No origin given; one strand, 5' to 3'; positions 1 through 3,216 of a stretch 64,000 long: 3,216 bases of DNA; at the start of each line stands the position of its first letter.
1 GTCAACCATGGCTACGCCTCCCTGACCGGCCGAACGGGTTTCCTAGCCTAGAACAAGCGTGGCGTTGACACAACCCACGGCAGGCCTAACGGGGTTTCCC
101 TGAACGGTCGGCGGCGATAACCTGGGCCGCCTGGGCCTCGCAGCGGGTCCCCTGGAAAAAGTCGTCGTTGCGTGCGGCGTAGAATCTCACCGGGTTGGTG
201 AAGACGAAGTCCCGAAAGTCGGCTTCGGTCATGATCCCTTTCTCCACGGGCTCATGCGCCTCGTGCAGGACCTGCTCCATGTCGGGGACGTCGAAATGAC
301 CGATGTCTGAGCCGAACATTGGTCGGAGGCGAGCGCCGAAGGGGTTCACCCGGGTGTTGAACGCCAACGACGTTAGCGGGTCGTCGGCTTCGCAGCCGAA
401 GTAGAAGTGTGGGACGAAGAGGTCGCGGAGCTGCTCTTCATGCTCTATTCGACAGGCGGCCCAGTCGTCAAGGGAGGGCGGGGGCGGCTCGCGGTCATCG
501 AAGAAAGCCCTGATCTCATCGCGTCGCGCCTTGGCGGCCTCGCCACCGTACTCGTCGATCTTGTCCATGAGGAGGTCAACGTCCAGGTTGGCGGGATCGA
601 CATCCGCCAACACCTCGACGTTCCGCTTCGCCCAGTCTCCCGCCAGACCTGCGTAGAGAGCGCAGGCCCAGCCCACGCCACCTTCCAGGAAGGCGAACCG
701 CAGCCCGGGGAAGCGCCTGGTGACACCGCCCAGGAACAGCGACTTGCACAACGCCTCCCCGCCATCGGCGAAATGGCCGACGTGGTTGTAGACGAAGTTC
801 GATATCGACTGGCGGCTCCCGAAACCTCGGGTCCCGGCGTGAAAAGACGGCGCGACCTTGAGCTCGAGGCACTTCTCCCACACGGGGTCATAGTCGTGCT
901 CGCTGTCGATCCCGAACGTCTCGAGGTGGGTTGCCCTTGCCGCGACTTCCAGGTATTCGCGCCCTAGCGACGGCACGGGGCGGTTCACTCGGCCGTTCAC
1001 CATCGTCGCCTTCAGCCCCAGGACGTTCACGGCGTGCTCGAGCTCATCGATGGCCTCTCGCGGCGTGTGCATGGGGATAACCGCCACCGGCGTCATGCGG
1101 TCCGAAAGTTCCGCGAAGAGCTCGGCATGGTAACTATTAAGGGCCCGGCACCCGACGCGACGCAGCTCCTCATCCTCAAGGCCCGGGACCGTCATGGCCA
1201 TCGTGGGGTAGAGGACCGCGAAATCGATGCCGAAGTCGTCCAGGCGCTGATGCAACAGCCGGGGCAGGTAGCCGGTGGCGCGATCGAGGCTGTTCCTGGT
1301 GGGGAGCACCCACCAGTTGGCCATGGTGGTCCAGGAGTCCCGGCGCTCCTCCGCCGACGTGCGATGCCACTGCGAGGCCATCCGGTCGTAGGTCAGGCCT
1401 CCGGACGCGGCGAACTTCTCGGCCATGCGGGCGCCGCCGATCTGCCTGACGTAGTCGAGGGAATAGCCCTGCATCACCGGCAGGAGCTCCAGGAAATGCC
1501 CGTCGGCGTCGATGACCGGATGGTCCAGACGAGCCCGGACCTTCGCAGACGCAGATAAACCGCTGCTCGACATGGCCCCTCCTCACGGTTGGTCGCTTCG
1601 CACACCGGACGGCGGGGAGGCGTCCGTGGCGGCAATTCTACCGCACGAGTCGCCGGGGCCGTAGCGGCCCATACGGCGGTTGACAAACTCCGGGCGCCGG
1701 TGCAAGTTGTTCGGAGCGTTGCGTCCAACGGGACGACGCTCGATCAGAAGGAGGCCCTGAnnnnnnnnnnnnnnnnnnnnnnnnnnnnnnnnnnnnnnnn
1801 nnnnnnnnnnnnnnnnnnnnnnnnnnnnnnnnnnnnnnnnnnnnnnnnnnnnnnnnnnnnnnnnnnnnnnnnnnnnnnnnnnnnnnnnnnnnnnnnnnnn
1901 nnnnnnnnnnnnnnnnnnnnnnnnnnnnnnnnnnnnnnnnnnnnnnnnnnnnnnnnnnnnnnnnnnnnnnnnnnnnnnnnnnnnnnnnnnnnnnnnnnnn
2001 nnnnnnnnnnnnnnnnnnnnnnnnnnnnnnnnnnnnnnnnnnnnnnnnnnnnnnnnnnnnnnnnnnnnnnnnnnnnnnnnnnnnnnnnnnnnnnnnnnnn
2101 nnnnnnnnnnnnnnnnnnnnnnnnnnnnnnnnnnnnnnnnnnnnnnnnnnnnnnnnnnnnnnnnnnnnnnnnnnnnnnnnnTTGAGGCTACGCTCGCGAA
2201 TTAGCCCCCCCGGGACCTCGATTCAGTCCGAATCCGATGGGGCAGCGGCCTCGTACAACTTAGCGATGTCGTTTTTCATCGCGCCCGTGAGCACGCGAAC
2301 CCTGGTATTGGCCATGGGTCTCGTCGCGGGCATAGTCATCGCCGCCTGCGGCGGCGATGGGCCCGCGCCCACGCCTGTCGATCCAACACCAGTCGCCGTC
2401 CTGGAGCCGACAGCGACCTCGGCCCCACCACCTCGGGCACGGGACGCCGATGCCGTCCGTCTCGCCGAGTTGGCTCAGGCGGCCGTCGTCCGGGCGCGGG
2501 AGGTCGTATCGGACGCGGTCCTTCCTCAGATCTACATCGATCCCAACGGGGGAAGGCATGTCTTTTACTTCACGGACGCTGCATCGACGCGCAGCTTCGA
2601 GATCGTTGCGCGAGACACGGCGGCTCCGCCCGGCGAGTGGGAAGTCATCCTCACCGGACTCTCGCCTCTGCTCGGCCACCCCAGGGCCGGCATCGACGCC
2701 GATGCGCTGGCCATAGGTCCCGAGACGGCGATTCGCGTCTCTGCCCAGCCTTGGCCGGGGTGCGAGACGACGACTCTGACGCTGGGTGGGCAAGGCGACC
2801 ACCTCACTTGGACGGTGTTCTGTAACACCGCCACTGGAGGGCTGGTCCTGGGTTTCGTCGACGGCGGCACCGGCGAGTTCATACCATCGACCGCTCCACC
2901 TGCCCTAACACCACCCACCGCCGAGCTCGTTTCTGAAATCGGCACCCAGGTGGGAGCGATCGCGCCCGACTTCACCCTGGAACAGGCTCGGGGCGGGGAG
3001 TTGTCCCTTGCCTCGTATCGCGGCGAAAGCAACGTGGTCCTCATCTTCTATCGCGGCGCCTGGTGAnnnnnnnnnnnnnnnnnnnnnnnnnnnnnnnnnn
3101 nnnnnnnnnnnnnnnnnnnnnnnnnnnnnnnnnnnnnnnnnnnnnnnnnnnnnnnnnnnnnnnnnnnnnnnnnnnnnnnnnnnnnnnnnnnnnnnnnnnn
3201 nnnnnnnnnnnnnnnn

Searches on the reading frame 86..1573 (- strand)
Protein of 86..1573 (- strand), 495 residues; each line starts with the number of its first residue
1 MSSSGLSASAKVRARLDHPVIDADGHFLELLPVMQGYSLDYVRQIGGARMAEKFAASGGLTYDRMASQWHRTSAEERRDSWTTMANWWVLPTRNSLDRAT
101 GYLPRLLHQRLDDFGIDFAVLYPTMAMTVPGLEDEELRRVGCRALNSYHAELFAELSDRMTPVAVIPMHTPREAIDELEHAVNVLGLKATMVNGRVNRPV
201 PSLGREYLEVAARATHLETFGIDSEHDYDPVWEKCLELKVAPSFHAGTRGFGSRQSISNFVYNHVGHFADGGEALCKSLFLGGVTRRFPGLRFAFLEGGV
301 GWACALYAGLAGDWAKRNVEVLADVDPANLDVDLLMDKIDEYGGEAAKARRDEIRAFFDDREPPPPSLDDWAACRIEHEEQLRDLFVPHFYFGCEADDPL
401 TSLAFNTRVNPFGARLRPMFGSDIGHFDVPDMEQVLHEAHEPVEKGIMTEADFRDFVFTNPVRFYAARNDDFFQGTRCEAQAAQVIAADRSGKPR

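Call 63: search_protein_families(library=pfam, proteins=[window:86-1573:-], max_evalue=0.0001)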
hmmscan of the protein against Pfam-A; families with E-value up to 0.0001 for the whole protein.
window:86-1573:- (495 aa): 1 family
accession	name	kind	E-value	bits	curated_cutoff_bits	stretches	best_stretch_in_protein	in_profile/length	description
PF04909.20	Amidohydro_2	-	8.1e-14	52.5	26.4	1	101-303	23-184/289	Amidohydrolase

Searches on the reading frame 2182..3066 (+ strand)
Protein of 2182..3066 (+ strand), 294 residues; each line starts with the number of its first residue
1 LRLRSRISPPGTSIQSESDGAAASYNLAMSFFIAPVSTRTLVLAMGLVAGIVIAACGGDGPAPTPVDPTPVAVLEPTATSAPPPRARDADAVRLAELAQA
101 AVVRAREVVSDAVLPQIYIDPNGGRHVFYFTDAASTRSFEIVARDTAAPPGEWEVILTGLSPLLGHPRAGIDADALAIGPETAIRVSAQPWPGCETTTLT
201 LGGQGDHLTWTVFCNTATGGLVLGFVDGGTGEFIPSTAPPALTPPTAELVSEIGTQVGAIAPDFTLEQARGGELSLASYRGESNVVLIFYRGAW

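Call 63: search_protein_families(library=pfam, proteins=[window:2182-3066:+], max_evalue=0.0001)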
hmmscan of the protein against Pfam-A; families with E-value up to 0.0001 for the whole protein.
window:2182-3066:+ (294 aa): 1 family
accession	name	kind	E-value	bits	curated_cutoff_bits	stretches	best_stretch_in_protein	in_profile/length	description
PF00578.27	AhpC-TSA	-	1.4e-05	25.5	26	1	257-294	1-37/124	AhpC/TSA family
